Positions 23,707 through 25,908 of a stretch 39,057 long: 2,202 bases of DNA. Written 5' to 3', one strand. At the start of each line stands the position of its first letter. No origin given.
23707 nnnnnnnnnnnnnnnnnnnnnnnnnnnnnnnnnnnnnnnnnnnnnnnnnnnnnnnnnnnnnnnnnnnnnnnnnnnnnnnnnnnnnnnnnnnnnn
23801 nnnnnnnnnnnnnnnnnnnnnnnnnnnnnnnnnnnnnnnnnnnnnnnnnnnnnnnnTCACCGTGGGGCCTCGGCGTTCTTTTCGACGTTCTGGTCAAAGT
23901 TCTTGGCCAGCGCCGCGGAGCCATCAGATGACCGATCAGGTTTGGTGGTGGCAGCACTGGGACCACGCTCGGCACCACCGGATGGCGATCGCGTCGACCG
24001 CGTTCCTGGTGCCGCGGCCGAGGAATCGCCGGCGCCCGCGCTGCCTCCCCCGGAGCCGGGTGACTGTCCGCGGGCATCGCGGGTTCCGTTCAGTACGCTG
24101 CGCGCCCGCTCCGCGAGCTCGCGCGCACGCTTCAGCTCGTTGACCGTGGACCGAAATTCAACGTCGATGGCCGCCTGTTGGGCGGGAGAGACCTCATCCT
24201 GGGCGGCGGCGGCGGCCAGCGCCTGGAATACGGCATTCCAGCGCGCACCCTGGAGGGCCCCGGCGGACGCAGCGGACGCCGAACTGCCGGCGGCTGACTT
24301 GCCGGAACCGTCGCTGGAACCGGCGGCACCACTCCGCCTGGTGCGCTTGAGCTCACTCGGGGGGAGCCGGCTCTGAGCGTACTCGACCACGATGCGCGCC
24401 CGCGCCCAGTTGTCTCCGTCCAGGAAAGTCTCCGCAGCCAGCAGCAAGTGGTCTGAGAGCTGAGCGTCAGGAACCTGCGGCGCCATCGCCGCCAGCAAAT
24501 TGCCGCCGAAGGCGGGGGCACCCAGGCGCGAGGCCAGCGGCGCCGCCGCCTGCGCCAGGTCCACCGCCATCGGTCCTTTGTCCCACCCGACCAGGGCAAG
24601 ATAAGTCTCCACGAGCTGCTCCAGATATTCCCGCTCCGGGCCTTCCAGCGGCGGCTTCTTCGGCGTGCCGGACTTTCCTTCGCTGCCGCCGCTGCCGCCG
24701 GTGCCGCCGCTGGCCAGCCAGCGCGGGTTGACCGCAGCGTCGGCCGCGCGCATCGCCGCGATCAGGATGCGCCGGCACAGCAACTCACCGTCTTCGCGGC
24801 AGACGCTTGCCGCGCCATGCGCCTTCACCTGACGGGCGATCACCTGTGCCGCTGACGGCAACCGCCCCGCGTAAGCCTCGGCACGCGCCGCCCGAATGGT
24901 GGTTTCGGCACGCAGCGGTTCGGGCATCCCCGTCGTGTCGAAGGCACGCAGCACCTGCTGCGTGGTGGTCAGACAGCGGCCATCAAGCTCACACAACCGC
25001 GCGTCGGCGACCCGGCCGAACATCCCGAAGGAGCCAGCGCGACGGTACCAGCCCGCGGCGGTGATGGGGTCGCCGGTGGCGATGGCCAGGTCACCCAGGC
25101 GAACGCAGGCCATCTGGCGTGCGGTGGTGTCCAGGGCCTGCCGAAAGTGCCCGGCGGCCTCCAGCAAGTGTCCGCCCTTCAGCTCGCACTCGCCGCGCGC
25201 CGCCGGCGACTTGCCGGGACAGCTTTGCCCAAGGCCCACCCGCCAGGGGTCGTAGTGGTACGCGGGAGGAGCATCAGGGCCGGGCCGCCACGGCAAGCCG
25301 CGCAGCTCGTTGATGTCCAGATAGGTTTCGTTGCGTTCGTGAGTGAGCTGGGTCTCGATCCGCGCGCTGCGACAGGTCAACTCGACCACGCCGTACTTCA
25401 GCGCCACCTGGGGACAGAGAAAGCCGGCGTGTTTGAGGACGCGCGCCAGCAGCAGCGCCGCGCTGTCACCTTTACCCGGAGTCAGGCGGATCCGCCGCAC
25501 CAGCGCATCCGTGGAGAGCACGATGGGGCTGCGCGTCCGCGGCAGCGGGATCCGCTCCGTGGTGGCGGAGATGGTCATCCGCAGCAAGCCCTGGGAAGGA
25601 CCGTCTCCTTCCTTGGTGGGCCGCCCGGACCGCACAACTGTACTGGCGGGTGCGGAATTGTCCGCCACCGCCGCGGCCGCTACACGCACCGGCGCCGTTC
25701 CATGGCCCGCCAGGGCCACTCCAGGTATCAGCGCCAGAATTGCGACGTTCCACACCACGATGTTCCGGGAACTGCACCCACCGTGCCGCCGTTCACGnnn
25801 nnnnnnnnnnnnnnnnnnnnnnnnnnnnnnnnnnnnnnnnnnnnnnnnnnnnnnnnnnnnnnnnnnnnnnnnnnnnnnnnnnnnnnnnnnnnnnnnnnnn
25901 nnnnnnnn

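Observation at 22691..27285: Two sensor-less sigma54 activators flank an unassignable 633-aa exported protein, one translationally coupled to it, directly upstream of the flagellar operon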

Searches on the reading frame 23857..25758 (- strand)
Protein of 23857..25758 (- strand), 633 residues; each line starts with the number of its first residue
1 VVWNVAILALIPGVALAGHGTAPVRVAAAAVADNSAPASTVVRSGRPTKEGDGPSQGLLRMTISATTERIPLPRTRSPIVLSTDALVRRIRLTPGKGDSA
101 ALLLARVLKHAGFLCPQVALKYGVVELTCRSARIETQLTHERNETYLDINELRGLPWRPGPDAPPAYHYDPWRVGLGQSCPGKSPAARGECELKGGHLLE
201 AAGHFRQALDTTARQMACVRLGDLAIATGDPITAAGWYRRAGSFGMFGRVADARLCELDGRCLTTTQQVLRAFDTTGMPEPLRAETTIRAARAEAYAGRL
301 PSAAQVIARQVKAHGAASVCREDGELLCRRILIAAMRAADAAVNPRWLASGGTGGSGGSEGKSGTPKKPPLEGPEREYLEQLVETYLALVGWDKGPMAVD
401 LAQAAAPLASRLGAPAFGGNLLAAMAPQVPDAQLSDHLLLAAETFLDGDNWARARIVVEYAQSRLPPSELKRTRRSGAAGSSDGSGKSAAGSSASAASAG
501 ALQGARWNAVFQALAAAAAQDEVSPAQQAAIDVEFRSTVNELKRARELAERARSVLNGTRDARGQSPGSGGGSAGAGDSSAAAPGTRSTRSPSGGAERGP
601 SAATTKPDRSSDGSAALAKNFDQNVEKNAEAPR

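Call 3: search_protein_families(library=pfam, proteins=[window:23857-25758:-], max_evalue=0.01)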
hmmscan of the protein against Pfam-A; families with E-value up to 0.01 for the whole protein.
window:23857-25758:- (633 aa): 0 families

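Call 6: find_homologous_proteins(query=window:23857-25758:-)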
Query window:23857-25758:- (633 aa): 76 proteins with E <= 0.001 among 8000 candidates.
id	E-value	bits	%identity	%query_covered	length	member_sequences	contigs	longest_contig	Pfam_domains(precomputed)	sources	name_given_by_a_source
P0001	0.0e+0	1372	100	100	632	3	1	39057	-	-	-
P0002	0.0e+0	1209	90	100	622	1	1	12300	-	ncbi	ncbi:MAG: hypothetical protein ABJA82_05305 [Myxococcales bacterium]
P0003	1.9e-213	729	60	100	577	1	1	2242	-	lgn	-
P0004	8.4e-199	680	58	93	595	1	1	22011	-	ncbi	-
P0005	3.1e-185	635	51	97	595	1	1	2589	-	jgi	jgi:hypothetical protein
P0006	3.8e-183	629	62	79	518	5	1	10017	-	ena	-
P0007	6.6e-179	615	54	89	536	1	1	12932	-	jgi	jgi:hypothetical protein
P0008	4.9e-178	612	55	89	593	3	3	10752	-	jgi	-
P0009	6.9e-178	611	53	94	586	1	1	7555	-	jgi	jgi:hypothetical protein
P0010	6.3e-173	595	59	79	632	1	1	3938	-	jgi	jgi:hypothetical protein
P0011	7.0e-173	595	51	92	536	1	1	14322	-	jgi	jgi:hypothetical protein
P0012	1.1e-172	594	50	97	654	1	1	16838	-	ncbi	ncbi:MAG: hypothetical protein ABUS79_03215 [Pseudomonadota bacterium]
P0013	1.6e-171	590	55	89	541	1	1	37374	-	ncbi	-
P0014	1.4e-169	584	51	96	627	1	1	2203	-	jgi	jgi:hypothetical protein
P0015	1.6e-164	567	53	87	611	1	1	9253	-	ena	-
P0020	1.7e-140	488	49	80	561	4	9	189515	-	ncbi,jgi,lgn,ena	-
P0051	1.2e-105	373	52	45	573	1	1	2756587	-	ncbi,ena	-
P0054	7.9e-102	360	50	46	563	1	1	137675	-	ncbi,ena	-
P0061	1.3e-86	310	42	64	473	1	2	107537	PF07719.24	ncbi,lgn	-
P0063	4.2e-81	292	41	63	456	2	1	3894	-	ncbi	-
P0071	4.0e-61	226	38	65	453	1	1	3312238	-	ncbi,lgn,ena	-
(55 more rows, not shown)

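Call 8: find_encoding_contigs(protein=P0051, flank=10000, max_places=2)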
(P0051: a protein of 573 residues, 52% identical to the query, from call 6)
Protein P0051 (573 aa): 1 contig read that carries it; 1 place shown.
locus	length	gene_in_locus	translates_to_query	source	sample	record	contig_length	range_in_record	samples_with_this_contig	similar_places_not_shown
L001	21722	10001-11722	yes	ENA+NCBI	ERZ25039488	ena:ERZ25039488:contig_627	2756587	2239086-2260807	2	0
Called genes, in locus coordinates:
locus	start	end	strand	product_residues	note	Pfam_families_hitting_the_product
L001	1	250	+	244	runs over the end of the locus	-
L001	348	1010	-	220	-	PF01048:PNP_UDP_1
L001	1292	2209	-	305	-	PF01435:Peptidase_M48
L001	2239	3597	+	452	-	-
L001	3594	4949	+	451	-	-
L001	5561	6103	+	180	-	PF14686:fn3_3, PF13620:CarboxypepD_reg (weak)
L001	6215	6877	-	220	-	PF12146:Hydrolase_4, PF20408:Abhydrolase_11 (weak), PF00561:Abhydrolase_1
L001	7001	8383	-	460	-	PF01656:CbiA, PF09140:MipZ, PF10609:ParA, PF13614:AAA_31 (weak), PF07238:PilZ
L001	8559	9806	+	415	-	PF00158:Sigma54_activat, PF14532:Sigma54_activ_2, PF01078:Mg_chelatase (faint), PF07728:AAA_5, PF25601:AAA_lid_14, PF02954:HTH_8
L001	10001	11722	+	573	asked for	-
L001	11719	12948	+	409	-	PF00158:Sigma54_activat, PF14532:Sigma54_activ_2, PF07728:AAA_5, PF25601:AAA_lid_14, PF02954:HTH_8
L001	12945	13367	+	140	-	PF00460:Flg_bb_rod (weak)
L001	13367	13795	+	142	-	PF00460:Flg_bb_rod (weak), PF06429:Flg_bbr_C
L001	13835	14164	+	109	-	PF02049:FliE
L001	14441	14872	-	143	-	-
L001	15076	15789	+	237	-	PF08345:YscJ_FliF_C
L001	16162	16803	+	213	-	PF14841:FliG_M, PF01706:FliG_C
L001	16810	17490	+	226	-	PF02108:FliH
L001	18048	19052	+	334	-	PF00006:ATP-synt_ab, PF18269:T3SS_ATPase_C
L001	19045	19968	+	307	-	-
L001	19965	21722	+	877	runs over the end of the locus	-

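Call 9: find_encoding_contigs(protein=P0071, flank=10000, max_places=2)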
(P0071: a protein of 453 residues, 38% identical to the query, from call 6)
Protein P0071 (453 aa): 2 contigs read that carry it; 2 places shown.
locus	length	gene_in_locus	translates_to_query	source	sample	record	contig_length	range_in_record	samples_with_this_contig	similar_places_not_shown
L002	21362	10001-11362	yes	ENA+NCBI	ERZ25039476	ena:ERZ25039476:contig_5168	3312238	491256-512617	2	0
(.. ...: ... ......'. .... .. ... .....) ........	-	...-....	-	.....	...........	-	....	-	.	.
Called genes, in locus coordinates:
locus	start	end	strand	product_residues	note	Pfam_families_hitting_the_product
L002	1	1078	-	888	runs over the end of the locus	PF03544:TonB_C, PF07715:Plug (faint), PF25183:OMP_b-brl_4 (faint)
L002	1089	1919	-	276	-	-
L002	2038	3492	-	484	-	PF00069:Pkinase, PF07714:PK_Tyr_Ser-Thr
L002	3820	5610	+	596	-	PF00069:Pkinase, PF03109:ABC1 (faint), PF07714:PK_Tyr_Ser-Thr, PF08668:HDOD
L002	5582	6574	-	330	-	PF00657:Lipase_GDSL, PF13472:Lipase_GDSL_2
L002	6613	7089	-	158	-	PF00583:Acetyltransf_1, PF13673:Acetyltransf_10 (weak), PF13508:Acetyltransf_7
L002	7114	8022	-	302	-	-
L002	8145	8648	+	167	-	PF16697:Yop-YscD_cpl, PF00498:FHA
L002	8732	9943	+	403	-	PF00158:Sigma54_activat, PF14532:Sigma54_activ_2, PF07728:AAA_5, PF25601:AAA_lid_14, PF02954:HTH_8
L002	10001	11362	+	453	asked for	-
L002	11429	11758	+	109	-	-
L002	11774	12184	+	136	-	PF00460:Flg_bb_rod, PF06429:Flg_bbr_C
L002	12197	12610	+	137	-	PF02049:FliE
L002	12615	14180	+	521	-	PF01514:YscJ_FliF, PF08345:YscJ_FliF_C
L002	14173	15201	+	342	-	PF03448:MgtE_N (faint), PF14842:FliG_N, PF14841:FliG_M, PF14842:FliG_N (weak), PF01706:FliG_C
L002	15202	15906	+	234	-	PF02108:FliH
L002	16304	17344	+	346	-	PF00006:ATP-synt_ab, PF18269:T3SS_ATPase_C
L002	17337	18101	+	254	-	-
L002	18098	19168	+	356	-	-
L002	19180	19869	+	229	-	PF03963:FlgD, PF13861:FLgD_tudor (weak), PF13860:FlgD_ig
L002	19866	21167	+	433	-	PF00460:Flg_bb_rod, PF22692:LlgE_F_G_D1, PF07559:FlgE_D2, PF06429:Flg_bbr_C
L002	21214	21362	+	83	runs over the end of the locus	PF06289:FlbD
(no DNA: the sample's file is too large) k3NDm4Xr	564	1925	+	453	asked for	-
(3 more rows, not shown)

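Call 13: find_related_loci(query=A2, collection=genome_contigs, flank=10000)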
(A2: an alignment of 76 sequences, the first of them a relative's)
Query A2 (632 aa) in genome_contigs; peptide patterns used: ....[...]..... (x = any residue, [..] = any of these).
105 stretches matched a pattern; 17 encode a relative of the query (tblastn E <= 1e-3); 17 distinct loci.
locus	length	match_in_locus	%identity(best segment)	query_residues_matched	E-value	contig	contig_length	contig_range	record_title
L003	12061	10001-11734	58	42-627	0e+0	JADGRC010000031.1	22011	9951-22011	MAG: Proteobacteria bacterium isolate Chersky_194 k127_1321856, whole genome shotgun sequence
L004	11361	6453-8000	59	1-562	0e+0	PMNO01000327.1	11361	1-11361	MAG: Myxococcales bacterium isolate fen_1088 73.20100900_E3S.13_contig_11292, whole genome shotgun sequence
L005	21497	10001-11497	55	1-562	1e-170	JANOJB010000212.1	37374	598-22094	MAG: Pseudomonadota bacterium isolate SOY_63_concoct_362_sub SOY_63_k141_5544812, whole genome shotgun sequence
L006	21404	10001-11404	50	58-538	3e-145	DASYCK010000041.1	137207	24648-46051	MAG TPA_asm: Polyangia bacterium isolate SMAG_U4931 k141_2481770, whole genome shotgun sequence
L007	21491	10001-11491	49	58-563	3e-138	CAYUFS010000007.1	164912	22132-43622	MAG TPA_asm: uncultured Myxococcales bacterium isolate binchicken_co54_263 genome assembly, contig: NODE_68_length_16491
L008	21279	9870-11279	46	50-518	4e-115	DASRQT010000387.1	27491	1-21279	MAG TPA_asm: Polyangia bacterium isolate SMAG_U4273 k141_501777, whole genome shotgun sequence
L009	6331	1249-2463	45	51-462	5e-99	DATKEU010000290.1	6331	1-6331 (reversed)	MAG TPA_asm: Polyangia bacterium isolate SMAG_U14507 k141_1731875, whole genome shotgun sequence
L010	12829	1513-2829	41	47-523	3e-95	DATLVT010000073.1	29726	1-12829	MAG TPA_asm: Polyangia bacterium isolate SMAG_U13199 k141_614868, whole genome shotgun sequence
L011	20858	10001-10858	53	58-345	8e-87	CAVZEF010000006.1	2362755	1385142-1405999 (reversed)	MAG: uncultured proteobacterium isolate MFD05841.bin.2.175 genome assembly, contig: contig_6243, whole genome shotgun se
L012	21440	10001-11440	52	58-464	1e-85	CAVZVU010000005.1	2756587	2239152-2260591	MAG: uncultured proteobacterium isolate MFD02134.bin.2.219 genome assembly, contig: contig_627, whole genome shotgun seq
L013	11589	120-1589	49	58-482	9e-83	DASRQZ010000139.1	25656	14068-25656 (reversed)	MAG TPA_asm: Polyangia bacterium isolate SMAG_U4460 k141_2304564, whole genome shotgun sequence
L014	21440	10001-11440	50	58-464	5e-81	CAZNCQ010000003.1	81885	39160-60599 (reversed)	MAG TPA_asm: uncultured Myxococcales bacterium isolate binchicken_co54_362 genome assembly, contig: NODE_403_length_8188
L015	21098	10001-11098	41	60-464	1e-80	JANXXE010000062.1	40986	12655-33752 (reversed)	MAG: Myxococcales bacterium isolate GL140_2_metabat_379_sub GL140_2_k141_525353, whole genome shotgun sequence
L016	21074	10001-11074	36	67-463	6e-70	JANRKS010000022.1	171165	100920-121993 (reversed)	MAG: Deltaproteobacteria bacterium isolate bins.381 k141_1615034, whole genome shotgun sequence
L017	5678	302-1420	39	55-470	3e-64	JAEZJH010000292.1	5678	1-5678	MAG: Proteobacteria bacterium isolate OH_CDB_229 k127_1227356, whole genome shotgun sequence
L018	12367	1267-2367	39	58-463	6e-78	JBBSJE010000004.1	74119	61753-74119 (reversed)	MAG: Polyangia bacterium isolate LS4_concoct.240 LS4_concoct.240_K_2326405_L_74119_cov_13.0000, whole genome shotgun seq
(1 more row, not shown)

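Call 18: predict_structure(alignment_id=A2)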
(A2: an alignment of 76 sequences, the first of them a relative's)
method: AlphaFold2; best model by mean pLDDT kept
length: 632 residues; sequences in the alignment: 76
mean_pLDDT: 81.4   pTM: 0.76
mean pLDDT of the five models: 81.4, 80.0, 79.8, 79.7, 78.5
residues with pLDDT >= 90: 410; 70-90: 42; 50-70: 68; < 50: 112
segments of 3 or more residues with pLDDT < 50: 1-3, 16-38, 49-51, 479-481, 483-485, 490-492, 567-585, 591-605, 607-632
pLDDT, mean of each block of 10 residues (from residue 1): 50 45 39 45 51 62 93 95 96 96 97 96 95 95 95 94 95 95 97 97 98 98 95 97 97 97 98 97 98 98 98 96 95 97 73 55 81 97 96 94 97 97 96 94 96 97 76 52 49 52 92 91 80 96 96 88 54 40 46 39 41 42 43 35
secondary structure, 60 per line:
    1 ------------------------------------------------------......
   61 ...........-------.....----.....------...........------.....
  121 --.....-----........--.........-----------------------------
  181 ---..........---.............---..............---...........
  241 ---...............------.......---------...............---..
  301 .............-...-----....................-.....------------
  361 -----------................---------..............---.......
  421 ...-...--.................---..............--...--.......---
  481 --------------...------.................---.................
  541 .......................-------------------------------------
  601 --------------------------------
elements in order: H55-62 E63-71 E79-83 E88-92 H99-109 E116-120 E123-127 E133-140 E143-151 H184-193 H197-209 H213-226 H230-240 H244-258 H265-271 H281-295 H299-313 H323-342 H344-348 H372-387 H397-410 H414-423 H430-446 H450-463 H471-477 H504-520 H524-563

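Call 20: search_solved_structures(query=A2, max_evalue=10)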
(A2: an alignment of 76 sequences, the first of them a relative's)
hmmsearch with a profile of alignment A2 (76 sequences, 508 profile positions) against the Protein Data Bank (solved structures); distinct sequences matched with E-value up to 10: 29.
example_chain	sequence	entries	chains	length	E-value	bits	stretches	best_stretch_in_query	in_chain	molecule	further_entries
9qhb_A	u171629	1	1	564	3e-21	79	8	156-211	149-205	Engineered tetratricopeptide repeat protein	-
9qhc_A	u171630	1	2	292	5.5e-12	48.4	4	156-211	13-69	Engineered tetratricopeptide repeat protein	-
8bu0_A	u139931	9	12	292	4.7e-11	45.3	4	156-211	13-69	Consensus tetratricopeptide repeat protein | Crystal structure of an 8-repeat consensus TPR superhelix with Zinc. | Monomer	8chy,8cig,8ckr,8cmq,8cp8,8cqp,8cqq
8ch0_A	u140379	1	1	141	1.6e-05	27.1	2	156-211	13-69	Consensus tetratricopeptide repeat protein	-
2fo7_A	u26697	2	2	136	1.6e-05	27.1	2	156-211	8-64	SYNTHETIC CONSENSUS TPR PROTEIN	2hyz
7obi_A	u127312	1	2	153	0.00037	22.6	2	161-211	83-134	CTPR-rv4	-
1na0_A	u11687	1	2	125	0.001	21.1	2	156-211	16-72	designed protein CTPR3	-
6v8e_A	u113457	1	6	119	0.0029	19.6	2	156-211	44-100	Designed protein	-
6vfi_B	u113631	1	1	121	0.0035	19.3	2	156-211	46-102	O43_dn18B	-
6vfh_A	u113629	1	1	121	0.0044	19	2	156-211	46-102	T33_dn10A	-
3kd7_A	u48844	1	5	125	0.0058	18.6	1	156-211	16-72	CTPR390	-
2wqh_A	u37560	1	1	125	0.0077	18.2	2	156-209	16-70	CTPR3Y3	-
9h90_D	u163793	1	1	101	0.034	16.1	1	399-448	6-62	30S ribosomal protein S14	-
9hig_N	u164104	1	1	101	0.043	15.8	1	399-453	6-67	Small ribosomal subunit protein uS14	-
2avp_A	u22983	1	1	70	0.049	15.6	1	156-211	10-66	synthetic consensus TPR protein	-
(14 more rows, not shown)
